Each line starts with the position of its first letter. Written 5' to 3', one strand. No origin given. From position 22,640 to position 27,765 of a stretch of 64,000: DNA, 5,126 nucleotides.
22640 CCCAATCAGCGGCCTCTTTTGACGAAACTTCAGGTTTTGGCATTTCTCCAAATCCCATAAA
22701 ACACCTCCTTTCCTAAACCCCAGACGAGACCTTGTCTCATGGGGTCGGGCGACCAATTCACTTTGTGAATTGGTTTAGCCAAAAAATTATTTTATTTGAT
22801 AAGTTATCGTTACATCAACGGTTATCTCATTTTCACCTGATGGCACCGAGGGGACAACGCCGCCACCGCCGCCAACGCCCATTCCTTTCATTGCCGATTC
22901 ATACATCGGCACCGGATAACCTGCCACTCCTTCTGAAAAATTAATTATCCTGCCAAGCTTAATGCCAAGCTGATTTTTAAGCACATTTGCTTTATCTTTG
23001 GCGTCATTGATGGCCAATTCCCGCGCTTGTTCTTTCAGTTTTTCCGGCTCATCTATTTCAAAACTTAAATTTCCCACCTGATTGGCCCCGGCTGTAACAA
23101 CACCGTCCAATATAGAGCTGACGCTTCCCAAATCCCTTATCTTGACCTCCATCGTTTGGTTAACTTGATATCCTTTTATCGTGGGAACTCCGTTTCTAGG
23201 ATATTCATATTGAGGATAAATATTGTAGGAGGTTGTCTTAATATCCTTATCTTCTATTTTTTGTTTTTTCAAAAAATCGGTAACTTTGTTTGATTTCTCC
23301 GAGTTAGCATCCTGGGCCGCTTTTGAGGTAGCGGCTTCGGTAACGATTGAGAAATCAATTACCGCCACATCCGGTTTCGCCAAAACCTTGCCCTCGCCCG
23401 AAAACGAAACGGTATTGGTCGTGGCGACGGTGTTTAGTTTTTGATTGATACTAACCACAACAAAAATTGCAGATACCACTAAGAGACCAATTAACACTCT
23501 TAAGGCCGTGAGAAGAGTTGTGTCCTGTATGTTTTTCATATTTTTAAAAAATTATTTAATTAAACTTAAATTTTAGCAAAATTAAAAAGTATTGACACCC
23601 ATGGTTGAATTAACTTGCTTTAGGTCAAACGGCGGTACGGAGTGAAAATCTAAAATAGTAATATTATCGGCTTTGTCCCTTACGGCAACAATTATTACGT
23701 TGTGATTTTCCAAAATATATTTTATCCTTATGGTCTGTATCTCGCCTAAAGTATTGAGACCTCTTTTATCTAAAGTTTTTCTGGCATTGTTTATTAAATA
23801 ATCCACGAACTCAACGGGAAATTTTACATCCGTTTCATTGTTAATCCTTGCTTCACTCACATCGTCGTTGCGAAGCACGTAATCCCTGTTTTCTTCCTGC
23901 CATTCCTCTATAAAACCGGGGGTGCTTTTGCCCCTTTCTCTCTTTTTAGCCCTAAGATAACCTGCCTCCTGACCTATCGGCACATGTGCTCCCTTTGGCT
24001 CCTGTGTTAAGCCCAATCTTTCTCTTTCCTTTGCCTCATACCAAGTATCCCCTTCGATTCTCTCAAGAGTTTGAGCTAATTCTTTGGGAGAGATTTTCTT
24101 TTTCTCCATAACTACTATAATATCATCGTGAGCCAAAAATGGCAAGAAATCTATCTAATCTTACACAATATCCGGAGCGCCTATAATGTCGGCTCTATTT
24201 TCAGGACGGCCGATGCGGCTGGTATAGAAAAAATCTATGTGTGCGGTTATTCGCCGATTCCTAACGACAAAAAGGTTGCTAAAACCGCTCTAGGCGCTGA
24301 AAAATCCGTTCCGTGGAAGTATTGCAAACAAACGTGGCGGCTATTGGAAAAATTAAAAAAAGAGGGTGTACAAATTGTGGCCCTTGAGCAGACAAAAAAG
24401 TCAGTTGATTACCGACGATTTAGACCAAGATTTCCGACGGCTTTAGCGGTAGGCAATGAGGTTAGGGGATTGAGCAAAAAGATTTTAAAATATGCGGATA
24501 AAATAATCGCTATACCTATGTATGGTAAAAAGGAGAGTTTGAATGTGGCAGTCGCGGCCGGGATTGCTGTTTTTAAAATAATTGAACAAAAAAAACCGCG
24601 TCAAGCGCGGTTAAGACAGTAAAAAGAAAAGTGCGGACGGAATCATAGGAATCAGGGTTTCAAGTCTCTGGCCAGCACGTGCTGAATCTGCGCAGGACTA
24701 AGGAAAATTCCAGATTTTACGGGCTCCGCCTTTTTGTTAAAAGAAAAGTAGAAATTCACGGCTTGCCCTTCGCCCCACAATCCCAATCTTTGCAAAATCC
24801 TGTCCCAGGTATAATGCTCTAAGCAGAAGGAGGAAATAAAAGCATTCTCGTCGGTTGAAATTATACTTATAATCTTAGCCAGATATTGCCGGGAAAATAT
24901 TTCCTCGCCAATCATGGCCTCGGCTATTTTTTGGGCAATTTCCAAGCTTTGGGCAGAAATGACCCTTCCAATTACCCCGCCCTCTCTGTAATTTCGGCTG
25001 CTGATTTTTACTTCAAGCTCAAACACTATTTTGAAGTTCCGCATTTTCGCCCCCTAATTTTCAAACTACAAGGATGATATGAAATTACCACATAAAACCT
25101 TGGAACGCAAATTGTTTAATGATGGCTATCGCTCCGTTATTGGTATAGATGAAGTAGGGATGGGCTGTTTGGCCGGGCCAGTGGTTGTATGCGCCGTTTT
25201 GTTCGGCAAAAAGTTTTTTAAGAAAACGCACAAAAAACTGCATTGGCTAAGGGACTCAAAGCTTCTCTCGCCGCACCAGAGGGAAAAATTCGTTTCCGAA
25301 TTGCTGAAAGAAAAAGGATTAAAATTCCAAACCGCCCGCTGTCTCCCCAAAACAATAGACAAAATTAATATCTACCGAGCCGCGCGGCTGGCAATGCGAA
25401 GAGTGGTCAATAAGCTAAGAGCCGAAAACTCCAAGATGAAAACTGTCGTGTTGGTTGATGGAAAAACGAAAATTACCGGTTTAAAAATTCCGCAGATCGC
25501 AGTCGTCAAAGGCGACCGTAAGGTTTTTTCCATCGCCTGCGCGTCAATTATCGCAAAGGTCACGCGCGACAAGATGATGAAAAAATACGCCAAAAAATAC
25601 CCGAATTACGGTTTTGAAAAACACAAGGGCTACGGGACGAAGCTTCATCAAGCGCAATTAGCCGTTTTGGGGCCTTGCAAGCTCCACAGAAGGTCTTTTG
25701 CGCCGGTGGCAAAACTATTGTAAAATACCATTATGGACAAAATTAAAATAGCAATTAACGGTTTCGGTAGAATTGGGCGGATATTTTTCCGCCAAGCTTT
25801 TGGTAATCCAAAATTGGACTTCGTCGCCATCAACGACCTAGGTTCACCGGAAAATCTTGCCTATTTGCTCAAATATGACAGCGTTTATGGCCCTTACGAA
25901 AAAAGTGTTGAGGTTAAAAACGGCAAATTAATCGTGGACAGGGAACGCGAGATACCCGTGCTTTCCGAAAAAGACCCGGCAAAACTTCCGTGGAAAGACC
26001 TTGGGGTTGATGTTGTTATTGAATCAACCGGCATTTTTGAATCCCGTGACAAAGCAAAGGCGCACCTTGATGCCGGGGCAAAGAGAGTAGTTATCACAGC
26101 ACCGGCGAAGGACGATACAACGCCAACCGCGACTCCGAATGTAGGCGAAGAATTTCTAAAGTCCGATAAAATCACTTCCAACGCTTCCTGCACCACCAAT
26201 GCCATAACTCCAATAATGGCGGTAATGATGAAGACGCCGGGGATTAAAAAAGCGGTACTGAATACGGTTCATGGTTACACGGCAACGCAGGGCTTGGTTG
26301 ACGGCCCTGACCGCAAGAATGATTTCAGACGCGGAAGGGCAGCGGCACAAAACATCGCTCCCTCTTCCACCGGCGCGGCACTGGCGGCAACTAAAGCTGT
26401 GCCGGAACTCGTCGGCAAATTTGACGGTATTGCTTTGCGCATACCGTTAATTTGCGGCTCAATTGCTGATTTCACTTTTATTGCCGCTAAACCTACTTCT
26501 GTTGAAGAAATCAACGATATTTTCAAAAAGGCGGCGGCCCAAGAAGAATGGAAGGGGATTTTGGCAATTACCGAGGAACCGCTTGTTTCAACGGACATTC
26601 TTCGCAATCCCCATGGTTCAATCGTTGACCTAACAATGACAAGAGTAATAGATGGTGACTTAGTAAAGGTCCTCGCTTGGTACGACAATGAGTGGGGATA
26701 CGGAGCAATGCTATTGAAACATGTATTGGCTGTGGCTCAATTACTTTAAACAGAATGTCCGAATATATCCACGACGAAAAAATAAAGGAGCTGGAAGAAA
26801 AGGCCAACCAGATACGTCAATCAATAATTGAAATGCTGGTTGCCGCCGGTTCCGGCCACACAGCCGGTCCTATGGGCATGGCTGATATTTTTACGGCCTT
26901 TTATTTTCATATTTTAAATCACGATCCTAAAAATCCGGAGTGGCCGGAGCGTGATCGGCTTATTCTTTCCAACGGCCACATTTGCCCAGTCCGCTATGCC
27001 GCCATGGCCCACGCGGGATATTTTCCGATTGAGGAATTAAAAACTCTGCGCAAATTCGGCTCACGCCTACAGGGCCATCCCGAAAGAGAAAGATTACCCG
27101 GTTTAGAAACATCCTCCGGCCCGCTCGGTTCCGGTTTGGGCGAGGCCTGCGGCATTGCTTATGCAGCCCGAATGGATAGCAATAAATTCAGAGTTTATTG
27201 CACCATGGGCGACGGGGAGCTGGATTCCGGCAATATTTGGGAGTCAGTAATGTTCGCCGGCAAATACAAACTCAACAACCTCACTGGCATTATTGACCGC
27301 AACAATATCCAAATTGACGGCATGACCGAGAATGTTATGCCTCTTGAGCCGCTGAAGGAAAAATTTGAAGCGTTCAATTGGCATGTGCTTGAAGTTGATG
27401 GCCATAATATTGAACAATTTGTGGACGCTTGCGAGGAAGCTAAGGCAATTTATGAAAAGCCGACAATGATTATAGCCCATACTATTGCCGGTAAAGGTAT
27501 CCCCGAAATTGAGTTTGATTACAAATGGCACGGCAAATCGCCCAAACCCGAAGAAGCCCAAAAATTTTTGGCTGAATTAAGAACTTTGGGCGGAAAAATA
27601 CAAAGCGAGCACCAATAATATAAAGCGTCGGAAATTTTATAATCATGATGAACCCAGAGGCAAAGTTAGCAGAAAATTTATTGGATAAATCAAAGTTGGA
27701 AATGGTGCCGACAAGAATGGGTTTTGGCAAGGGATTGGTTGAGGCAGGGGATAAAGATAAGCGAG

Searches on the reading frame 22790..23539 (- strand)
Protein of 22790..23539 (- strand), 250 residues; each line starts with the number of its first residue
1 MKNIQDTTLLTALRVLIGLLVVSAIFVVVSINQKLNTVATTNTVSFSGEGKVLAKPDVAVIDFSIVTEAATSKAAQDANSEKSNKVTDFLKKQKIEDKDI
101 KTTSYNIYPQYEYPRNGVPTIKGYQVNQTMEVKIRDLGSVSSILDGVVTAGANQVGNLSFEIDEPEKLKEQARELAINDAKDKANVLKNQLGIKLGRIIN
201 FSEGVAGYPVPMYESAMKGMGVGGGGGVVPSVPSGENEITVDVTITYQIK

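Call 87: search_protein_families(library=pfam, proteins=[window:22790-23539:-], max_evalue=0.00001)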
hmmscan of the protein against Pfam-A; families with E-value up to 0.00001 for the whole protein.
window:22790-23539:- (250 aa): 1 family
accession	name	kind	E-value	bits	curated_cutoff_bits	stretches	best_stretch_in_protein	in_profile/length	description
PF04402.19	SIMPL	-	2.6e-55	188.3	25.2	1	44-247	1-205/205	Protein of unknown function (DUF541)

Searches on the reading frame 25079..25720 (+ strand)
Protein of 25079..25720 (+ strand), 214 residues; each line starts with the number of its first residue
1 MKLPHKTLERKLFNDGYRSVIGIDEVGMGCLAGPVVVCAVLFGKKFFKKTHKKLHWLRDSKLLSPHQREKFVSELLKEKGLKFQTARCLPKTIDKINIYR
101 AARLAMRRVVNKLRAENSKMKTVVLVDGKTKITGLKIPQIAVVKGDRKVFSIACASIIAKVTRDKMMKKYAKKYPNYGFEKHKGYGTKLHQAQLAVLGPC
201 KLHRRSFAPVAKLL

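Call 60: search_protein_families(library=pfam, proteins=[window:25079-25720:+], max_evalue=0.00001)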
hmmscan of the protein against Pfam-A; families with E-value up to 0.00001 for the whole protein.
window:25079-25720:+ (214 aa): 1 family
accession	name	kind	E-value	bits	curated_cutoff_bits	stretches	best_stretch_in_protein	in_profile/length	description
PF01351.25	RNase_HII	-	3.9e-36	125.3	25.8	1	21-209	1-198/199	Ribonuclease HII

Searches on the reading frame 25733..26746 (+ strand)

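Call 60: search_protein_families(library=pfam, proteins=[window:25733-26746:+], max_evalue=0.00001)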
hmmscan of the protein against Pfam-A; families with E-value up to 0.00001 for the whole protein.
window:25733-26746:+ (338 aa): 2 families
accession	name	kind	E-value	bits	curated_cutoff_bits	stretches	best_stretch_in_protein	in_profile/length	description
PF02800.25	Gp_dh_C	-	2.5e-50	170.5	24.4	1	158-317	1-158/158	Glyceraldehyde 3-phosphate dehydrogenase, C-terminal domain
PF00044.30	Gp_dh_N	-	7.6e-38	129.3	31.7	1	4-104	1-100/101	Glyceraldehyde 3-phosphate dehydrogenase, NAD binding domain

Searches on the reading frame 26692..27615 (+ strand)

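Call 60: search_protein_families(library=pfam, proteins=[window:26692-27615:+], max_evalue=0.00001)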
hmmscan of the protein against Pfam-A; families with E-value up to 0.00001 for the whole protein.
window:26692-27615:+ (308 aa): 3 families
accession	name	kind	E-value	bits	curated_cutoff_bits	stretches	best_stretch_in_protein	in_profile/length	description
PF00456.26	Transketolase_N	-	2e-62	211.6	22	1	37-290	5-269/334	Transketolase, thiamine diphosphate binding domain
PF13292.11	DXP_synthase_N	-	5.4e-12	46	21.2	1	27-209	11-176/274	1-deoxy-D-xylulose-5-phosphate synthase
PF00676.26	E1_dh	-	1.3e-07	31.3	22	1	137-253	95-210/300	Dehydrogenase E1 component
